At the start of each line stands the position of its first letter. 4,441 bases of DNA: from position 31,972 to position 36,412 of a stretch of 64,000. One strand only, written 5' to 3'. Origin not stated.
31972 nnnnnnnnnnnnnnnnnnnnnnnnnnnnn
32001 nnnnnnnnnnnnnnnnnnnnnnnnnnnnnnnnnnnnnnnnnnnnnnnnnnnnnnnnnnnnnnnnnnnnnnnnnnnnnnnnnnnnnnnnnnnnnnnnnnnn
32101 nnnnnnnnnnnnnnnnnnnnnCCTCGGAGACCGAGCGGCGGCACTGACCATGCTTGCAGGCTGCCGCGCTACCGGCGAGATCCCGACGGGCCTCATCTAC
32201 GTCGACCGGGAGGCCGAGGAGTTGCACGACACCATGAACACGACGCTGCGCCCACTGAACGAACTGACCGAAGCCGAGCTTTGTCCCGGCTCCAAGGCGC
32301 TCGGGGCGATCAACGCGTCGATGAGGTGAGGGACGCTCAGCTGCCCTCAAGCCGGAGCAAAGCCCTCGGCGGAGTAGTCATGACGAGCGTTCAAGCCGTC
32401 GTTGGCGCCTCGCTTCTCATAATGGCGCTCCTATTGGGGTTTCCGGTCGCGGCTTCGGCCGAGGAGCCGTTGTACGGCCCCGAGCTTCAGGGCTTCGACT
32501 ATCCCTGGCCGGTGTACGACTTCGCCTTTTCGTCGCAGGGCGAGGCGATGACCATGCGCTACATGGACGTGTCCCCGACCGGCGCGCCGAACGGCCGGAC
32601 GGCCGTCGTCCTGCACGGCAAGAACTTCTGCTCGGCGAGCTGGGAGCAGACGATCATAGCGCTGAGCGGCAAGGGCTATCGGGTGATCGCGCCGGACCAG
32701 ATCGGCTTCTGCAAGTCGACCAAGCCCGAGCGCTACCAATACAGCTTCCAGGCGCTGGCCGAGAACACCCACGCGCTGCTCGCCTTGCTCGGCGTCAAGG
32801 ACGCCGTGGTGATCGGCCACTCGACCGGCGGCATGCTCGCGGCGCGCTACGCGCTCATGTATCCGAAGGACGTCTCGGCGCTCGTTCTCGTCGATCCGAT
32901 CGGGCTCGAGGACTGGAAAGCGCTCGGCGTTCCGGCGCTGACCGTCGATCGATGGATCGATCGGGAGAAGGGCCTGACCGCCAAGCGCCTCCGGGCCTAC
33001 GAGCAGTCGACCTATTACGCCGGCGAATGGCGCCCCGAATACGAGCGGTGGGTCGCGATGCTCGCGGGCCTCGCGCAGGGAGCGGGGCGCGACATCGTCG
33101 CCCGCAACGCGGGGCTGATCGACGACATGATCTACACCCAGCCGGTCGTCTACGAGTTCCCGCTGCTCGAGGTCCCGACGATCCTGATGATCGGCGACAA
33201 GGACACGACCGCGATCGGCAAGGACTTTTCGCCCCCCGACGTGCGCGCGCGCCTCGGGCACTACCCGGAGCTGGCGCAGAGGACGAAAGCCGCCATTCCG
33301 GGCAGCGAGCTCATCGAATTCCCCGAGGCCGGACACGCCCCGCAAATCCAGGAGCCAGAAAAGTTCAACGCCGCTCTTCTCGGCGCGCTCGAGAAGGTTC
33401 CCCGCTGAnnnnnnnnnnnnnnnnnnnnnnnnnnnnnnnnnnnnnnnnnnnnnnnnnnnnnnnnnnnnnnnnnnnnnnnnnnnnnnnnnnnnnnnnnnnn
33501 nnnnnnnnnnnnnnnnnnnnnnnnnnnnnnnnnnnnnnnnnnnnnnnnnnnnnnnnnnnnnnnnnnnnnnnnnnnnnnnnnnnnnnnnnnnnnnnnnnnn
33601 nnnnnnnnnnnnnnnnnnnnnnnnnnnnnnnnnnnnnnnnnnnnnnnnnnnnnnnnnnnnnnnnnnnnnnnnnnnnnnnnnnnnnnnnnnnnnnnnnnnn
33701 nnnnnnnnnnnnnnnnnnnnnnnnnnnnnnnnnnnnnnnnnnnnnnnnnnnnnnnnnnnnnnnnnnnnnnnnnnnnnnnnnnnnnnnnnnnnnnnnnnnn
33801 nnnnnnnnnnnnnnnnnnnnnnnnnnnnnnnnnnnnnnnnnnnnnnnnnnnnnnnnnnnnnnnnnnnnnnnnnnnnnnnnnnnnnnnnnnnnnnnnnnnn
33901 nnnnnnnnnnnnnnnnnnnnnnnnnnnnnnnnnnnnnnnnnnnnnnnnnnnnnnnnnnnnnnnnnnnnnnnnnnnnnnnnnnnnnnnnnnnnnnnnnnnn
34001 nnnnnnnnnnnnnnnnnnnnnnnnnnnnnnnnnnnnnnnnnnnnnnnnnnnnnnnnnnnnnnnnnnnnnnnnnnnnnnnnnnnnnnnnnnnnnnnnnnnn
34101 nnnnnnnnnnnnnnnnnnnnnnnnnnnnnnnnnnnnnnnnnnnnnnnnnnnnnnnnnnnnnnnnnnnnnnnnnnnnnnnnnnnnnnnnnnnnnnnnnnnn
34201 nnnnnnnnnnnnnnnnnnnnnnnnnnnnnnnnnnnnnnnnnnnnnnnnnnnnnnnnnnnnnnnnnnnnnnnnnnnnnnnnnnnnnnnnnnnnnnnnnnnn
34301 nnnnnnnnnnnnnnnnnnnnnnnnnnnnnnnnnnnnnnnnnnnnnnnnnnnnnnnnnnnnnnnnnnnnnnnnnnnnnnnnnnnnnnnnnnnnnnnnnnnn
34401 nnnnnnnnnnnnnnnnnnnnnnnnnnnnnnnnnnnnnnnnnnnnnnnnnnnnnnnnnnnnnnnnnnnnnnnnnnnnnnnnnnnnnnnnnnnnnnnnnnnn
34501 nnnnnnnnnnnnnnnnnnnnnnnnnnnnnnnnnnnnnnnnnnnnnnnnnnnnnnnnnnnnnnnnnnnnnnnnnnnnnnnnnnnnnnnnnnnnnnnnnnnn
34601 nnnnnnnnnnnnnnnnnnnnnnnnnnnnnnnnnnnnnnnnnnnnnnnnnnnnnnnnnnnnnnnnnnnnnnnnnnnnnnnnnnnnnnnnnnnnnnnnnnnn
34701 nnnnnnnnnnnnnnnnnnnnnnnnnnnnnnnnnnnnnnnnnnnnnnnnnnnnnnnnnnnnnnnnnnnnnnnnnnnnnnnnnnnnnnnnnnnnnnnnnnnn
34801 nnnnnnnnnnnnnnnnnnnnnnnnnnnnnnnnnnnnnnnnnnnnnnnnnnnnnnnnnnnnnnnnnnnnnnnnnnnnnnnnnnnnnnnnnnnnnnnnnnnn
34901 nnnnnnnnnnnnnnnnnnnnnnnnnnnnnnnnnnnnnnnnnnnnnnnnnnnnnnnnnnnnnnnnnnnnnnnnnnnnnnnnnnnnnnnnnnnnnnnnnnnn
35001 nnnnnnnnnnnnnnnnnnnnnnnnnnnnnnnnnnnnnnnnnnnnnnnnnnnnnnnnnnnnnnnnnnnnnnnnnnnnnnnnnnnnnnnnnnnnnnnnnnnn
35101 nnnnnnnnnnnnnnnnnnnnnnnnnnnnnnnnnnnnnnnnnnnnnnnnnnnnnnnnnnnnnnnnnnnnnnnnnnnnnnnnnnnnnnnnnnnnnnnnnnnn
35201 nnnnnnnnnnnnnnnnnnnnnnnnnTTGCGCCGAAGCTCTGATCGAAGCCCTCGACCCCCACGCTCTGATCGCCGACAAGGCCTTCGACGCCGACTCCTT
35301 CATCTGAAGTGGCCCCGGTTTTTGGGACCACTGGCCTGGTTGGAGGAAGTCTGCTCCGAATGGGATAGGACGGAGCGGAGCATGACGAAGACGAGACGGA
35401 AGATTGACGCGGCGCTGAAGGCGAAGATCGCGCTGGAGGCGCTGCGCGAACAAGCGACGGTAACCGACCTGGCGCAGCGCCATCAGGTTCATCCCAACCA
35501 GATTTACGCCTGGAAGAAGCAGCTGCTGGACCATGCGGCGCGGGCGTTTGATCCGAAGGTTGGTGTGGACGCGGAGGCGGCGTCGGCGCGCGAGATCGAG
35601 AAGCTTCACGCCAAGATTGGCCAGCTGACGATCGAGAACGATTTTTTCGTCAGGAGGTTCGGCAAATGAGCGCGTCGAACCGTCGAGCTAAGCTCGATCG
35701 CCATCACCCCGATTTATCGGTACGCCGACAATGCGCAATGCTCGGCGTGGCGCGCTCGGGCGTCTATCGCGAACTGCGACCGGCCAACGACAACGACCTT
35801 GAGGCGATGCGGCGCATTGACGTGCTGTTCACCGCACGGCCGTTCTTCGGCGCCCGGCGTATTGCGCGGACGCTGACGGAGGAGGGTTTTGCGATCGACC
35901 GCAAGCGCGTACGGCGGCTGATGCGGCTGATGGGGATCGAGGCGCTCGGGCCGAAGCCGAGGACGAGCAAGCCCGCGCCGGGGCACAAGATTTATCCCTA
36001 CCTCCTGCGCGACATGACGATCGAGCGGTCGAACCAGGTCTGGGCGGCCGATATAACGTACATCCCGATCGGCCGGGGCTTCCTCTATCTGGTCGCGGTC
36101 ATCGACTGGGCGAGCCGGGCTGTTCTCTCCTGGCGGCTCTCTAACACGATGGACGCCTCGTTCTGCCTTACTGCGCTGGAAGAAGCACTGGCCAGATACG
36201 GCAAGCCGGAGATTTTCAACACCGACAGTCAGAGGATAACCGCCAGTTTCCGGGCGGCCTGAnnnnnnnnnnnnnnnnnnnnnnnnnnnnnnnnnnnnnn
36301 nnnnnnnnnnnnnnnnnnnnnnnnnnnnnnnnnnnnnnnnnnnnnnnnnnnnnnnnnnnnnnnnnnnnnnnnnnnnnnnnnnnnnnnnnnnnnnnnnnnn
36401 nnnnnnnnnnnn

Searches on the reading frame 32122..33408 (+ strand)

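Call 56: search_protein_families(library=pfam, proteins=[window:32122-33408:+], max_evalue=0.00001)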
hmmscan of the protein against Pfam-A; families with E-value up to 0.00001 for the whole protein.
window:32122-33408:+ (428 aa): 4 families
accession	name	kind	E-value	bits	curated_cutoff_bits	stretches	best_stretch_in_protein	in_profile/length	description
PF00561.26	Abhydrolase_1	-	3.1e-27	96.3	25.8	1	162-411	4-244/245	alpha/beta hydrolase fold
PF12697.13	Abhydrolase_6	-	1.5e-24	88.3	26.3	1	162-418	2-217/217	Alpha/beta hydrolase family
PF12146.15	Hydrolase_4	-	3.4e-15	56.4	27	1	160-292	6-139/239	Serine aminopeptidase, S33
PF03096.20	Ndr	-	2.9e-06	26.6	23.3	1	205-261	78-134/283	Ndr family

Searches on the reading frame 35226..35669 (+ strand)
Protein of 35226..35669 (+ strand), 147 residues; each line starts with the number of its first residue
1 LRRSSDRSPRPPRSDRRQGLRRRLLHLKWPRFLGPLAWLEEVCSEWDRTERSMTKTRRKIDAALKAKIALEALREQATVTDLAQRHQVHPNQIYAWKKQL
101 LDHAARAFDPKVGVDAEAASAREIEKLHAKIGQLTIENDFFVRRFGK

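Call 58: search_protein_families(library=pfam, proteins=[window:35226-35669:+], max_evalue=0.001)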
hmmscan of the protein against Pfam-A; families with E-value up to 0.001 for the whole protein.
window:35226-35669:+ (147 aa): 3 families
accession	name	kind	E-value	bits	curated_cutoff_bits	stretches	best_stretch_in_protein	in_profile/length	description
PF01527.26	HTH_Tnp_1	-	5.3e-11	43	24.1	1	55-129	2-72/75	Transposase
PF13384.12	HTH_23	-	8.9e-05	22.6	24.6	1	64-99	6-40/50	Homeodomain-like domain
PF13518.12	HTH_28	-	0.00026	21.4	25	1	65-109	2-45/52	Helix-turn-helix domain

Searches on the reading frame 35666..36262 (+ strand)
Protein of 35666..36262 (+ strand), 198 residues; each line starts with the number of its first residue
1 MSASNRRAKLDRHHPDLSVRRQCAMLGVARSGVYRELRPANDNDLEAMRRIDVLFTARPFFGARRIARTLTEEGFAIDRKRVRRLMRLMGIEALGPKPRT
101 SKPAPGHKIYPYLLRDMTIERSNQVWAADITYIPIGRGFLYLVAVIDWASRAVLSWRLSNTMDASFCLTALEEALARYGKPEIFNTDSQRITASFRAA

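Call 58: search_protein_families(library=pfam, proteins=[window:35666-36262:+], max_evalue=0.001)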
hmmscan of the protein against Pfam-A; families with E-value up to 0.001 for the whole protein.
window:35666-36262:+ (198 aa): 2 families
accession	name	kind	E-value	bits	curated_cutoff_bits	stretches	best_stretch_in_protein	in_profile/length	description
PF00665.32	rve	-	4.7e-17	62.5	32.6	1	120-189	2-75/102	Integrase core domain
PF13276.12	HTH_21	-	2.6e-11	44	28.1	1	43-96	2-57/60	HTH-like domain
